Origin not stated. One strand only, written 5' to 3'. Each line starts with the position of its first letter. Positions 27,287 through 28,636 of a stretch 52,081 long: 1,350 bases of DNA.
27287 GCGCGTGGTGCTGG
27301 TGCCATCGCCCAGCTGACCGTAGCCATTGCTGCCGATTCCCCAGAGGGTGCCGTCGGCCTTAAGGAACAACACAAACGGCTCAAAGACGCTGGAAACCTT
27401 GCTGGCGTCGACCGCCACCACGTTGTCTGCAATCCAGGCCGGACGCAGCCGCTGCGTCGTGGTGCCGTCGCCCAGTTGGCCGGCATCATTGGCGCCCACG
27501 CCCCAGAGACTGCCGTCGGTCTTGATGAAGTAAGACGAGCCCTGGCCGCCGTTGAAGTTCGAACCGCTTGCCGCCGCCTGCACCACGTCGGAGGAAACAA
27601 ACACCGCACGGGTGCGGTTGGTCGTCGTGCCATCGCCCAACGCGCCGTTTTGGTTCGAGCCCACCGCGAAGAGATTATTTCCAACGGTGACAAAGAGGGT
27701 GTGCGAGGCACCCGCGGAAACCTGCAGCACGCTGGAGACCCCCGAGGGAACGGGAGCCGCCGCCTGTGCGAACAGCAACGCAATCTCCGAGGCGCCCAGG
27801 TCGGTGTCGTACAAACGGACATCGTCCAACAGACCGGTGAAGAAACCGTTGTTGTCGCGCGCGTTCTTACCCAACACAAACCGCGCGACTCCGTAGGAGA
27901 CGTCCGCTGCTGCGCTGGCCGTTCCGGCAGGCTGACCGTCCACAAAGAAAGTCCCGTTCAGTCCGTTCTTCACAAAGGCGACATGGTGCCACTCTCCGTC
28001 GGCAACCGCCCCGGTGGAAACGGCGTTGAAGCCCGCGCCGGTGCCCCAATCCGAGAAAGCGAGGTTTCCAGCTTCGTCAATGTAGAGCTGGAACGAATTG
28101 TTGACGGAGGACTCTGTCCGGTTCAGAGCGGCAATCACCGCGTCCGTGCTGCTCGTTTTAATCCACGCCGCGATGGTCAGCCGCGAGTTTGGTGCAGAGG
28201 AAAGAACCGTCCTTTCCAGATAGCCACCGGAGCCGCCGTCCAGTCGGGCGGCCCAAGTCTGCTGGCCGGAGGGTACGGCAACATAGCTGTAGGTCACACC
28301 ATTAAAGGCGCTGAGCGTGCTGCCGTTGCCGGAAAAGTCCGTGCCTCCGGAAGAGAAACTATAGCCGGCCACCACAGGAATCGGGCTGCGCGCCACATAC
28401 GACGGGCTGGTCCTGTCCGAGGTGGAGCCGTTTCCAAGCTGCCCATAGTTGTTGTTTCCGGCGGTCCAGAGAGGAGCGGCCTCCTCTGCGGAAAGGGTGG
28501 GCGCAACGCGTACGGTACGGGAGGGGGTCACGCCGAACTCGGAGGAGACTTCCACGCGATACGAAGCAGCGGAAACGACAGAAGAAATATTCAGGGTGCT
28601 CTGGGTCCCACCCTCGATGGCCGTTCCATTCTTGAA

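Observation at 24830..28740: Duplicated ~1.97-kb module in which a LamG domain is nested inside an RCC1 propeller after the first blade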

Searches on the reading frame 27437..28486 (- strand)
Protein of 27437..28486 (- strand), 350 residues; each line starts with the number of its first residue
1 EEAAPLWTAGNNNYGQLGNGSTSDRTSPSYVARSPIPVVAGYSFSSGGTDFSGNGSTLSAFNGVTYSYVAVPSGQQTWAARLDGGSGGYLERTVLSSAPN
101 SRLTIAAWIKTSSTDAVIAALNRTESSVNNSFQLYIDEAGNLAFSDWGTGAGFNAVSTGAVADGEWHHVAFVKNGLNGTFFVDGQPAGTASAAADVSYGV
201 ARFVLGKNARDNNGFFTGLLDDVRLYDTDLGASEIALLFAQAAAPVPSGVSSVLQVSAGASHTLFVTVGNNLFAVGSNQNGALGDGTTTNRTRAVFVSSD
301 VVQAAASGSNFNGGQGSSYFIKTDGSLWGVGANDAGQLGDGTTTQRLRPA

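Call 22: search_protein_representatives(protein=window:27437-28486:-)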
Query: 350 residues. Proteins with E-value up to 0.001 (for the whole library): 91108; up to 1e-10: 33270; up to 1e-30: 4437. The best 150 are listed.
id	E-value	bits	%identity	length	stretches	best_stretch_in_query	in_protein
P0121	0.0e+00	1111.1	44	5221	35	244-349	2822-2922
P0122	1.8e-223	757.3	48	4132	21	250-349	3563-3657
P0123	3.4e-213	723.4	49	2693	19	247-349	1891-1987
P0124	5.5e-212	719.5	50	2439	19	250-344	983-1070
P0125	1.1e-211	718.5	38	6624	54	239-350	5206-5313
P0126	2.3e-209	710.8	43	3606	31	250-349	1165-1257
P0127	2.4e-201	684.5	37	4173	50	242-349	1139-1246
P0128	2.4e-193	658.2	44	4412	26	250-349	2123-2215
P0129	3.5e-193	657.7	45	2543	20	242-349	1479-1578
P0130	3.8e-186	634.5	39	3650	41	248-346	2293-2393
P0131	1.8e-178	609.3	40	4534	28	250-345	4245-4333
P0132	6.3e-177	604.2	47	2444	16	255-349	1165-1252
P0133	2.4e-170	582.6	47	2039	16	252-349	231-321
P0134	2.5e-161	553.0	45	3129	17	241-346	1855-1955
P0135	3.0e-160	549.4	38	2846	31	243-349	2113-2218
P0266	5.7e-90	318.4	36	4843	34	243-349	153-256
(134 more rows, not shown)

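Call 27: find_related_loci(query=window:27437-28486:-, collection=genome_contigs, flank=3000)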
Query window:27437-28486:- (350 aa) in genome_contigs; peptide patterns used: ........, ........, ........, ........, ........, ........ (x = any residue, [..] = any of these).
371 stretches matched a pattern; 167 encode a relative of the query (tblastn E <= 1e-3); the best 80 are kept; 80 distinct loci.
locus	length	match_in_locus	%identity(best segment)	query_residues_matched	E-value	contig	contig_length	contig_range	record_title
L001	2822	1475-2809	90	2-350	0e+0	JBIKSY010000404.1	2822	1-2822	MAG: Chthoniobacteraceae bacterium isolate ME2015-07-07_3300042695_group6_bin114 Rohwer_bin2547_scaffold_6188_c1, whole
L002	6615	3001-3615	40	31-235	1e-34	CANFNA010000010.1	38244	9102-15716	MAG: Chthoniobacteraceae bacterium isolate Jr-14may18-9 genome assembly, contig: Jr-14may18-C1654, whole genome shotgun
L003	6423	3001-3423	33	103-239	7e-22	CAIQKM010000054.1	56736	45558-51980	MAG: uncultured Verrucomicrobia subdivision 3 bacterium isolate AM-2014-D2_bin-264 genome assembly, contig: bin-264:054/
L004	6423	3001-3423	33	103-239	1e-20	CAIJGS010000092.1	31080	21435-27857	MAG: uncultured Verrucomicrobia subdivision 3 bacterium isolate Umea2p1_bin-1422 genome assembly, contig: bin-1422:092/3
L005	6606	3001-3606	29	100-291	2e-14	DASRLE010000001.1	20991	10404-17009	MAG TPA_asm: Candidatus Saccharimonadales bacterium isolate SMAG_U10180 k141_56053, whole genome shotgun sequence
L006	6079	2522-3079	33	82-258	4e-14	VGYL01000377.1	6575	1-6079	MAG: Planctomycetota bacterium isolate K_DeepCast_250m_m1_352 K_DeepCast_250m_m1_352_Ga0194125_10026209, whole genome sh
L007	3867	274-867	33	50-247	5e-14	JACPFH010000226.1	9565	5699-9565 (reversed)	MAG: Deltaproteobacteria bacterium isolate NC_groundwater_356_Ag_B-0.1um_58_8 GD18-4_B1_scaffold_471852, whole genome sh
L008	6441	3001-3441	35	102-245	8e-14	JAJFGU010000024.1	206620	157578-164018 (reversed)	MAG: Alphaproteobacteria bacterium isolate OFTM66 OFTM66_23, whole genome shotgun sequence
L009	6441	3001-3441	35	103-239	1e-13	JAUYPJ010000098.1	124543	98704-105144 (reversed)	MAG: Candidatus Omnitrophota bacterium isolate C4_metabat.bin.25 C4_k141_686057, whole genome shotgun sequence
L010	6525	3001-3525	35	86-254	3e-13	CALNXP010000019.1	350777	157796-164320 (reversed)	MAG: uncultured beta proteobacterium isolate HOU_bin.0202 genome assembly, contig: contig_23822, whole genome shotgun se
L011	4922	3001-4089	33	103-238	3e-13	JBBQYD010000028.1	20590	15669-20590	MAG: Verrucomicrobiota bacterium isolate Co_metawrap_2147 Cmw_2147_k141_4204285_length_20590_cov_9.0000, whole genome sh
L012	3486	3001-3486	37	60-235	3e-13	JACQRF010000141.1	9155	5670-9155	MAG: Candidatus Omnitrophota bacterium isolate NC_groundwater_1352_Ag_S-0.2um_68_36 S_p2_S4_coassembly_k141_3200673, who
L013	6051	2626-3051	35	104-230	5e-13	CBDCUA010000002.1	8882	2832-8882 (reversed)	MAG: Phycisphaeraceae bacterium isolate ab2f064c-c327-4047-8da2-9c7ef337f7e9 genome assembly, contig: contig_2, whole ge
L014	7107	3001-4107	34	101-238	1e-14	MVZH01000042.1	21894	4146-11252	MAG: Lentisphaerae bacterium ADurb.BinA184 BWZ02_contig000042, whole genome shotgun sequence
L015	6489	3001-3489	35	80-238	8e-13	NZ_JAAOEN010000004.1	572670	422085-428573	Phytoactinopolyspora limicola strain HAJB-30 Scaffold4, whole genome shotgun sequence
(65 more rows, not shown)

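Call 68: find_related_loci(query=A5, collection=metagenome_contigs, flank=3000)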
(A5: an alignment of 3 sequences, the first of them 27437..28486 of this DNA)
Query A5 (350 aa) in metagenome_contigs; peptide patterns used: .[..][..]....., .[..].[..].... (x = any residue, [..] = any of these).
360 stretches matched a pattern; 186 encode a relative of the query (tblastn E <= 1e-3); the best 80 are kept; 80 distinct loci.
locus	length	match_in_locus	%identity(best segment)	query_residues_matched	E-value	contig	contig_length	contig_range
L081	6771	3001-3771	39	2-259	6e-37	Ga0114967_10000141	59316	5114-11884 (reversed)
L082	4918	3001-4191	40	85-248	1e-35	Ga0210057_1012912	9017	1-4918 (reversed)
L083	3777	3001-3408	43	103-238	4e-25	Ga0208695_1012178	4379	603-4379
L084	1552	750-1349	31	65-256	3e-23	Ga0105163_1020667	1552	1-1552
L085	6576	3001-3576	33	50-240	9e-20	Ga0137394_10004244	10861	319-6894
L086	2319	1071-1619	28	79-246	8e-18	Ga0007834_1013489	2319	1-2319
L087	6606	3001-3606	29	100-291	1e-14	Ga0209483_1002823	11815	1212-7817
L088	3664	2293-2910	31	50-252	6e-14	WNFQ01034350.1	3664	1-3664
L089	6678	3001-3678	30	70-296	3e-13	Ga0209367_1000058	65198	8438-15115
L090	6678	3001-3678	30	70-296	3e-13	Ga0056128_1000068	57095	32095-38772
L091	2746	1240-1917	30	70-296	8e-13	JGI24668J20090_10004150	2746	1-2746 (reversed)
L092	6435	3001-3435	34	91-235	1e-12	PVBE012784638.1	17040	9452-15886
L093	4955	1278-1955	30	70-296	1e-12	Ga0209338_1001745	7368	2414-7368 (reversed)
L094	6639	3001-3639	31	70-285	4e-12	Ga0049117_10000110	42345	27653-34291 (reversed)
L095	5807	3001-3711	30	25-248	1e-11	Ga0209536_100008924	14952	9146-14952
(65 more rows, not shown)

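Call 78: search_protein_families(library=pfam, proteins=[P0266], max_evalue=0.001)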
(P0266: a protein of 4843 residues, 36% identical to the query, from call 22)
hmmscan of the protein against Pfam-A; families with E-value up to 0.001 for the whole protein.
P0266 (4843 aa): 6 families
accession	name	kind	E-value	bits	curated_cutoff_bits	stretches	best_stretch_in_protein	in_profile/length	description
PF25390.1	WD40_RLD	-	0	1560.9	150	15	14-260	77-346/363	RCC1-like domain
PF00415.24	RCC1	-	0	1090.4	21.7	35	320-366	1-50/50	Regulator of chromosome condensation (RCC1) repeat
PF13540.12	RCC1_2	-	2.1e-235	756.1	22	24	1254-1282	2-30/30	Regulator of chromosome condensation (RCC1) repeat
PF13385.13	Laminin_G_3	-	5.4e-81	270.5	27.6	8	2739-2879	4-143/151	Concanavalin A-like lectin/glucanases superfamily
PF25384.1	Alsin_RLD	-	7e-53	180.8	100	1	180-249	242-311/405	Alsin RCC1-like domain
PF02210.31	Laminin_G_2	-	4.1e-05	24.5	22.9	1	3752-3839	29-123/126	Laminin G domain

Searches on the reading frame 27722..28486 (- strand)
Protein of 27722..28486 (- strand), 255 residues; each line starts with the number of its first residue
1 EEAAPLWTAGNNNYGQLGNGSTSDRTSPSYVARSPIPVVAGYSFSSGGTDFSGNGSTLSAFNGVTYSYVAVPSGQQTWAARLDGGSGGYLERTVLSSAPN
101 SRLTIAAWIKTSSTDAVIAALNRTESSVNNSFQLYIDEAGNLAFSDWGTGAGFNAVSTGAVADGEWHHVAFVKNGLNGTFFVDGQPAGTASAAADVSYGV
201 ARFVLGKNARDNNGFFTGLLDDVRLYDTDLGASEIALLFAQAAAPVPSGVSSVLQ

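Call 75: predict_structure(alignment_id=A4)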
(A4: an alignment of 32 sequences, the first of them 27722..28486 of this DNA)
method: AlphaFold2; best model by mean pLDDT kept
length: 255 residues; sequences in the alignment: 32
mean_pLDDT: 66.9   pTM: 0.71
mean pLDDT of the five models: 66.9, 64.0, 62.6, 62.5, 60.1
residues with pLDDT >= 90: 14; 70-90: 112; 50-70: 80; < 50: 49
segments of 3 or more residues with pLDDT < 50: 52-80, 82-87, 244-255
pLDDT, mean of each block of 10 residues (from residue 1): 65 65 77 70 63 41 35 37 48 59 85 74 60 82 74 72 85 89 90 70 67 67 83 87 45 40
secondary structure, 60 per line:
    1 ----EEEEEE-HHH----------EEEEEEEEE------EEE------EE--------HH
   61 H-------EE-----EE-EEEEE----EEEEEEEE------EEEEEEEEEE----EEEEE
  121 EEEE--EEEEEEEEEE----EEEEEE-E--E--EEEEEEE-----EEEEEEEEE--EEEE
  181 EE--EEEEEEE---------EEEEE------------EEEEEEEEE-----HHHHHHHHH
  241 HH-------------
elements in order: E5-10 E25-33 E40-42 E79-83 E88-95 E102-111 E116-124 E127-136 E141-146 E154-160 E166-174 E177-182 E185-191 E201-205 E218-226 H232-242

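Call 86: fold_search(model_id=the predicted structure, library=pdb)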
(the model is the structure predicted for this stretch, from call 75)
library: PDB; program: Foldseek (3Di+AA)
matches with E <= 10: 1500; with E <= 0.001: 500
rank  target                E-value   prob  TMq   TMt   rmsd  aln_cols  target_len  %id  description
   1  3flp_A                1.3e-08  1.00  0.49  0.57   4.6       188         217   16  Crystal structure of native heptameric SAP-like pentraxin from Limulus polyphemus (released 2009-01-20)
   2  5ho2                  1.5e-08  1.00  0.55  0.19   9.7       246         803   17  Crystal structure of AbnA (open conformation), a GH43 extracellular arabinanase from Geobacillus stearothermophilus (released 2017-02-01)
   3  3b3q_E                1.7e-08  1.00  0.43  0.56   8.2       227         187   15  Crystal structure of a synaptic adhesion complex (released 2008-01-15)
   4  1c4r_B                1.8e-08  1.00  0.44  0.61   8.0       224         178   16  THE STRUCTURE OF THE LIGAND-BINDING DOMAIN OF NEUREXIN 1BETA: REGULATION OF LNS DOMAIN FUNCTION BY ALTERNATIVE SPLICIN (released 2000-10-04)
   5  5z8y_B                2.7e-08  1.00  0.45  0.61   8.0       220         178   15  Crystal structure of human LRRTM2 in complex with Neurexin 1beta (released 2018-10-10)
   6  2r1d_B                3.0e-08  1.00  0.44  0.59   7.9       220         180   16  Crystal structure of rat neurexin 1beta in the Ca2+ containing form (released 2008-04-01)
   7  5hp6                  3.4e-08  1.00  0.53  0.18   7.2       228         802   17  Structure of AbnA, a GH43 extracellular arabinanase from Geobacillus stearothermophilus (a new conformational state) (released 2017-02-01)
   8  7by5                  3.5e-08  1.00  0.46  0.11   7.7       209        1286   12  Tetanus neurotoxin mutant-(H233A/E234Q/H237A/Y375F) (released 2021-02-17)
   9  1s0i_A                3.5e-08  1.00  0.50  0.22   8.4       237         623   18  Trypanosoma cruzi trans-sialidase in complex with sialyl-lactose (Michaelis complex) (released 2004-05-18)
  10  2r1d_D                3.7e-08  1.00  0.43  0.59   6.7       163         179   17  Crystal structure of rat neurexin 1beta in the Ca2+ containing form (released 2008-04-01)
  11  8pvq                  3.9e-08  1.00  0.47  0.59   4.4       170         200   19  Crystal Structure of Human PTX3 C-terminal domain (released 2024-07-24)
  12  5ho0                  3.9e-08  1.00  0.53  0.18   7.5       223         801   16  Crystal structure of AbnA (closed conformation), a GH43 extracellular arabinanase from Geobacillus stearothermophilus (released 2017-02-01)
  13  1c4r_F                3.9e-08  1.00  0.43  0.59   8.2       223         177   14  THE STRUCTURE OF THE LIGAND-BINDING DOMAIN OF NEUREXIN 1BETA: REGULATION OF LNS DOMAIN FUNCTION BY ALTERNATIVE SPLICIN (released 2000-10-04)
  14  2r1d_C                4.4e-08  1.00  0.45  0.60   7.1       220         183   15  Crystal structure of rat neurexin 1beta in the Ca2+ containing form (released 2008-04-01)
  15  2r1d_H                4.6e-08  1.00  0.43  0.60   6.3       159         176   17  Crystal structure of rat neurexin 1beta in the Ca2+ containing form (released 2008-04-01)
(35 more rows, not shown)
